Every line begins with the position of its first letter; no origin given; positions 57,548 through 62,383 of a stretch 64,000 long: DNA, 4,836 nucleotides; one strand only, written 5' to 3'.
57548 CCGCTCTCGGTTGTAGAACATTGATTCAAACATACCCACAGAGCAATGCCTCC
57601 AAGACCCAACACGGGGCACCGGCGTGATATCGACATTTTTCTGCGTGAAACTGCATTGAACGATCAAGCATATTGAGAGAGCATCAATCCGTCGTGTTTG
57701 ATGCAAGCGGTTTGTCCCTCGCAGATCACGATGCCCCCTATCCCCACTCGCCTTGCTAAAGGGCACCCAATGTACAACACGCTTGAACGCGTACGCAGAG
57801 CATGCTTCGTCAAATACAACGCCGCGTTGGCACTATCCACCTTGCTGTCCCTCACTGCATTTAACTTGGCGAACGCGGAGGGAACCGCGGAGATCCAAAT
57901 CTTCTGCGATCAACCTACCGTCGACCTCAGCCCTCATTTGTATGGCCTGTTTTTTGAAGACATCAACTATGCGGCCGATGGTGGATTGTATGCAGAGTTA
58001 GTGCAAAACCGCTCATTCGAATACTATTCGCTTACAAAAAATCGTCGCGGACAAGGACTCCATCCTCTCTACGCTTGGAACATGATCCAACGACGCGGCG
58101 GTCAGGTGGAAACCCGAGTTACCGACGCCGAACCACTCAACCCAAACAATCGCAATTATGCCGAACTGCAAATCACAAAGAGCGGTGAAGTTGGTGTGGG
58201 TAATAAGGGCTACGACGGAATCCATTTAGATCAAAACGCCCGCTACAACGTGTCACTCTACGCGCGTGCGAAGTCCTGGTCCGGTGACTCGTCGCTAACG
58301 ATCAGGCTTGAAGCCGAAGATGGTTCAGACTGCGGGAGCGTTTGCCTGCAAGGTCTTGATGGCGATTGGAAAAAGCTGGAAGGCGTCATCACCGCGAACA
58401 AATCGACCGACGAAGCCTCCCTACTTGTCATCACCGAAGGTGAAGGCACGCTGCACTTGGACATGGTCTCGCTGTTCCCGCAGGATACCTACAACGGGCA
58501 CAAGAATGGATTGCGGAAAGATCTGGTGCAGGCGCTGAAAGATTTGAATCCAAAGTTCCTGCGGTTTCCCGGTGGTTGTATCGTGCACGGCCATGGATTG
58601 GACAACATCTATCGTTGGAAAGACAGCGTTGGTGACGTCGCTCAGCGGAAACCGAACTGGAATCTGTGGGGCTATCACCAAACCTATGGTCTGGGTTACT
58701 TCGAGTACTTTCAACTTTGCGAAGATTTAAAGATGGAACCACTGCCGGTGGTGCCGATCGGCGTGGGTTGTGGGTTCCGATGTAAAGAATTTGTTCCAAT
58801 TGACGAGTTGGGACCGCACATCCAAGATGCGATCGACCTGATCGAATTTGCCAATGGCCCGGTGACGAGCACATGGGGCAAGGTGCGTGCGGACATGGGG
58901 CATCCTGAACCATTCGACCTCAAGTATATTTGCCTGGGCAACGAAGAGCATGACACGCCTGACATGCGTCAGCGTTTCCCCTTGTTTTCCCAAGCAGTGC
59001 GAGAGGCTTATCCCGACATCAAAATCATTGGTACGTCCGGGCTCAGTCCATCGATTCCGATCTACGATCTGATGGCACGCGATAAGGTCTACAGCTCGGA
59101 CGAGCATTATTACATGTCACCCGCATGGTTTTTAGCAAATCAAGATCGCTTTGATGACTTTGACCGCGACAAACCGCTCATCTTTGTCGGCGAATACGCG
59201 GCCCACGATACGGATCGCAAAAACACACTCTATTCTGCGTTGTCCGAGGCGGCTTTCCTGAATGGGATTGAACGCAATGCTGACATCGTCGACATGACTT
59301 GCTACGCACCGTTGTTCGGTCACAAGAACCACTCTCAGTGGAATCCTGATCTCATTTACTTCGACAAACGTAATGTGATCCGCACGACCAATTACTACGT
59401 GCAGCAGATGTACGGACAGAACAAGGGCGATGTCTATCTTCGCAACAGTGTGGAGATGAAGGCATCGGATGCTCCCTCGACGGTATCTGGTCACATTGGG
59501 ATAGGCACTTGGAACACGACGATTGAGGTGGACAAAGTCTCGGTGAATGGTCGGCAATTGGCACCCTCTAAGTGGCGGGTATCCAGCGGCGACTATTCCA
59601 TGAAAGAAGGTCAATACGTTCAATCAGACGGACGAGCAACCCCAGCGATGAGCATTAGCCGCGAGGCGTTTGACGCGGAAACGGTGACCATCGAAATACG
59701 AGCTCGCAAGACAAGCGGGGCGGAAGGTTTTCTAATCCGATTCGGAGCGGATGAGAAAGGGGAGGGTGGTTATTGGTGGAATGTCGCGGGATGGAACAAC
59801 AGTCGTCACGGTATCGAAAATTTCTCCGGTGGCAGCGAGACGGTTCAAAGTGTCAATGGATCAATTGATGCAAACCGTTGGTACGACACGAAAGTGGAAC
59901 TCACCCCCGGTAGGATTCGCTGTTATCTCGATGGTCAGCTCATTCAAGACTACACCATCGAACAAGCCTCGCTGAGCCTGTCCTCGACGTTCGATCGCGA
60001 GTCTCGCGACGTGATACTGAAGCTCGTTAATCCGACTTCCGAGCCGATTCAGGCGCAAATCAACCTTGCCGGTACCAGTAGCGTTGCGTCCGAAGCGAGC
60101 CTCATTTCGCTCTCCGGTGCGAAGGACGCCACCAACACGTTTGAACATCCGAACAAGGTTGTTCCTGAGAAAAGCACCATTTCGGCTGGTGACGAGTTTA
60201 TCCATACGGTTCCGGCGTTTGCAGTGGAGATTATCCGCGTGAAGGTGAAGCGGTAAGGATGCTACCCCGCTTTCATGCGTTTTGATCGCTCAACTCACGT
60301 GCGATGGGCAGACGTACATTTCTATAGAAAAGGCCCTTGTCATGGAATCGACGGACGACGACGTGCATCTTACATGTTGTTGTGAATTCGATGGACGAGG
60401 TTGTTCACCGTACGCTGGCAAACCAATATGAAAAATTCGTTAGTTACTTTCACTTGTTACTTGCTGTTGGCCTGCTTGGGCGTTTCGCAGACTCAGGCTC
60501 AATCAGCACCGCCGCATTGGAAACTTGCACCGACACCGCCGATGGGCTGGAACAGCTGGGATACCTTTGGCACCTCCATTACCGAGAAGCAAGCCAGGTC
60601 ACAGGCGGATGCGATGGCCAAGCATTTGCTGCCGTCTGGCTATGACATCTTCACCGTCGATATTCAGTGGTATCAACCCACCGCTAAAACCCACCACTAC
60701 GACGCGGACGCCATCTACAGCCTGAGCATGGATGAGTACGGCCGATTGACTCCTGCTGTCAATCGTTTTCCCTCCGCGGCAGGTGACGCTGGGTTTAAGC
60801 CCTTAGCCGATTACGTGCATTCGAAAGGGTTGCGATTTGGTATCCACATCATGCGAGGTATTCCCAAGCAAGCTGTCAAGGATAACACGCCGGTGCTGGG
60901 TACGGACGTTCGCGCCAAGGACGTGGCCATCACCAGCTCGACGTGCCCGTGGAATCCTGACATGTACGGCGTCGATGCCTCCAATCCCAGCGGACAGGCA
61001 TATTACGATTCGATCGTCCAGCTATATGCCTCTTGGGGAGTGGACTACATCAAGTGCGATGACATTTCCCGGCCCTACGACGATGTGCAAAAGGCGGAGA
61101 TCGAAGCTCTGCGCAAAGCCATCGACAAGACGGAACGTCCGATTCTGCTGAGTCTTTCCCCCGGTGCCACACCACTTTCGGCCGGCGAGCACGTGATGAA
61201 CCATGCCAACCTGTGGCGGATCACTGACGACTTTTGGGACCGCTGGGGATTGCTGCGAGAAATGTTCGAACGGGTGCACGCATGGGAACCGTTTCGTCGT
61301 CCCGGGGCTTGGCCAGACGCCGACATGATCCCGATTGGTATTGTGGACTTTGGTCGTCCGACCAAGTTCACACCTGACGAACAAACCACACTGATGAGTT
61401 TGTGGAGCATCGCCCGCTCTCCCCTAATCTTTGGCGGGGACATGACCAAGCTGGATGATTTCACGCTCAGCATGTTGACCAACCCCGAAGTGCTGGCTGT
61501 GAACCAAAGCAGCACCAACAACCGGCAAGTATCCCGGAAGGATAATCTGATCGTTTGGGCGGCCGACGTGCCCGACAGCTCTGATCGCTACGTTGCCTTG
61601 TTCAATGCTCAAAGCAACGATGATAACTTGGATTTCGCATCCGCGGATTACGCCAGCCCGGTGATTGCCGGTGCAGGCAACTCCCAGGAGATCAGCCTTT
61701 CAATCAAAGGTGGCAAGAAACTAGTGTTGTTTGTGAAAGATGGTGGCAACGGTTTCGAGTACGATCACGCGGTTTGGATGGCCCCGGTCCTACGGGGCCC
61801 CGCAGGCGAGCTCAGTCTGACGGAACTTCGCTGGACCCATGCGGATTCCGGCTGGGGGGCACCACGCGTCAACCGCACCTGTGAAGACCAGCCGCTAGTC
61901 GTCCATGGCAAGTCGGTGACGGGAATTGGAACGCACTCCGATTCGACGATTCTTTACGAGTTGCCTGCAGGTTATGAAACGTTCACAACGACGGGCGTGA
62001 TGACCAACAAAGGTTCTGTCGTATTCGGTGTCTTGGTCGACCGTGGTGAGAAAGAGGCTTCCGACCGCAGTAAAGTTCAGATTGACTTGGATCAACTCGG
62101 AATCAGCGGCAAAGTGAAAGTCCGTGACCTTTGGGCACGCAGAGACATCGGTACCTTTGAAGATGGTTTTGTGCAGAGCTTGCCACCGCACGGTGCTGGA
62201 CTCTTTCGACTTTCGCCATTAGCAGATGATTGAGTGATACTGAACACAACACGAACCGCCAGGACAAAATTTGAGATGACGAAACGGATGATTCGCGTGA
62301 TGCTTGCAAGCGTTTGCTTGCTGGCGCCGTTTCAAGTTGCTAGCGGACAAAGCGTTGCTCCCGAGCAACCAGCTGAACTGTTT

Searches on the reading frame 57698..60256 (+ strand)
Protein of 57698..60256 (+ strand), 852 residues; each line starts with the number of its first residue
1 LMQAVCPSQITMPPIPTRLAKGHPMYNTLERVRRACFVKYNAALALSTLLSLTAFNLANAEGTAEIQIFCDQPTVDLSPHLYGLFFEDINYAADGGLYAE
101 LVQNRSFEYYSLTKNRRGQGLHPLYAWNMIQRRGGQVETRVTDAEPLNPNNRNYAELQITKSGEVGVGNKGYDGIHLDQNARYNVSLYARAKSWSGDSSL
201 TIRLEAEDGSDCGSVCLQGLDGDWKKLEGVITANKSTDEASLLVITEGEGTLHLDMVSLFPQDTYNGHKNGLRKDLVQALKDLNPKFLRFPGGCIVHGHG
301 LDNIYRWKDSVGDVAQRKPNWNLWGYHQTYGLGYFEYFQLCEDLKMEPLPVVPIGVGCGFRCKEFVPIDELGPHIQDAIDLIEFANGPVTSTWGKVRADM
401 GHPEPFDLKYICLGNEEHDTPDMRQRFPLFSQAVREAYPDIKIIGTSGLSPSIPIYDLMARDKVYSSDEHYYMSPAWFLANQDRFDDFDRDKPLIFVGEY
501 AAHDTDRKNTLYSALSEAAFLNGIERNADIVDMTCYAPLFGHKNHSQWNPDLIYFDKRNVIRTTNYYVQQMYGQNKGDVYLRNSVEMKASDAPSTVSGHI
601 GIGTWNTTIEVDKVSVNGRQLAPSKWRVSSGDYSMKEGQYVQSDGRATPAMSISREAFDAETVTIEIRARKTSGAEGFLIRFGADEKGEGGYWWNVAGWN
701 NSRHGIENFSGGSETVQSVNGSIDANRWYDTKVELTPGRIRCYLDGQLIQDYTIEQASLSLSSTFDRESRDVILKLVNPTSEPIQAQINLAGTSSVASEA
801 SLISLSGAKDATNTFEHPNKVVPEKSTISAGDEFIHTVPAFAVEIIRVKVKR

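Call 28: search_protein_families(library=pfam, proteins=[window:57698-60256:+], max_evalue=0.00001)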
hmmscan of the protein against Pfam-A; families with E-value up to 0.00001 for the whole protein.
window:57698-60256:+ (852 aa): 4 families
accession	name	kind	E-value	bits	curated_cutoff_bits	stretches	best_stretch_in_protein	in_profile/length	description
PF22848.2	ASD1_dom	-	1.8e-68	231.1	22.2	1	278-501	1-239/239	Alpha-L-arabinofuranosidase 1 domain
PF06964.18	Alpha-L-AF_C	-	2.8e-34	119.2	27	1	498-840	1-163/165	Alpha-L-arabinofuranosidase C-terminal domain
PF02018.23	CBM_4_9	-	9.7e-09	36.1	25.9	1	100-245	2-129/136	Carbohydrate binding domain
PF06439.18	3keto-disac_hyd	-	4.1e-06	27.4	26.8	1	615-758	5-157/187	3-keto-disaccharide hydrolase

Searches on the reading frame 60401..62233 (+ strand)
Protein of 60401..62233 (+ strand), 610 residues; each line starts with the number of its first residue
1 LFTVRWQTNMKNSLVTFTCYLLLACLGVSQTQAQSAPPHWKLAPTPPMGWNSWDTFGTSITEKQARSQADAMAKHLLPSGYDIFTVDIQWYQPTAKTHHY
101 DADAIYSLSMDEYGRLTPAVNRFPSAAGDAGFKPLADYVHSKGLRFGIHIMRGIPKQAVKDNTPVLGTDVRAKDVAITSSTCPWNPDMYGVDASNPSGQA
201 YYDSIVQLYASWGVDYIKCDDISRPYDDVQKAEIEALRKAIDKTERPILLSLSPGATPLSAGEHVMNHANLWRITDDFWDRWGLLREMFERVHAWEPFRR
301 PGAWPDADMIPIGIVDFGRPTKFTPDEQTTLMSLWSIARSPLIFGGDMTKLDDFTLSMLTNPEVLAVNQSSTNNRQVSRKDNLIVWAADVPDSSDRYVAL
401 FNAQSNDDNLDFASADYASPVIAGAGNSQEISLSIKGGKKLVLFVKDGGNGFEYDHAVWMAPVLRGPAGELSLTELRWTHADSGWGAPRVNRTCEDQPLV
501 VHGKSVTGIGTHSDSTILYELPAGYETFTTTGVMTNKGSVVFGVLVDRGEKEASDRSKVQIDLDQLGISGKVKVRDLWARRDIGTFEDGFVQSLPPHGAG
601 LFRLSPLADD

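Call 28: search_protein_families(library=pfam, proteins=[window:60401-62233:+], max_evalue=0.00001)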
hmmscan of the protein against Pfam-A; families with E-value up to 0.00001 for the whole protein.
window:60401-62233:+ (610 aa): 3 families
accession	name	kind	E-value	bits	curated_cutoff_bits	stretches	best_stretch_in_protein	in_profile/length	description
PF16499.11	Melibiase_2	-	2.4e-29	103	23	2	195-369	107-283/284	Alpha galactosidase A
PF08305.17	NPCBM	-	4.5e-22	79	23.9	2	471-554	3-91/137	NPCBM/NEW2 domain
PF17801.7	Melibiase_C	-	3.7e-13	49.8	22.9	1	556-604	23-71/71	Alpha galactosidase C-terminal beta sandwich domain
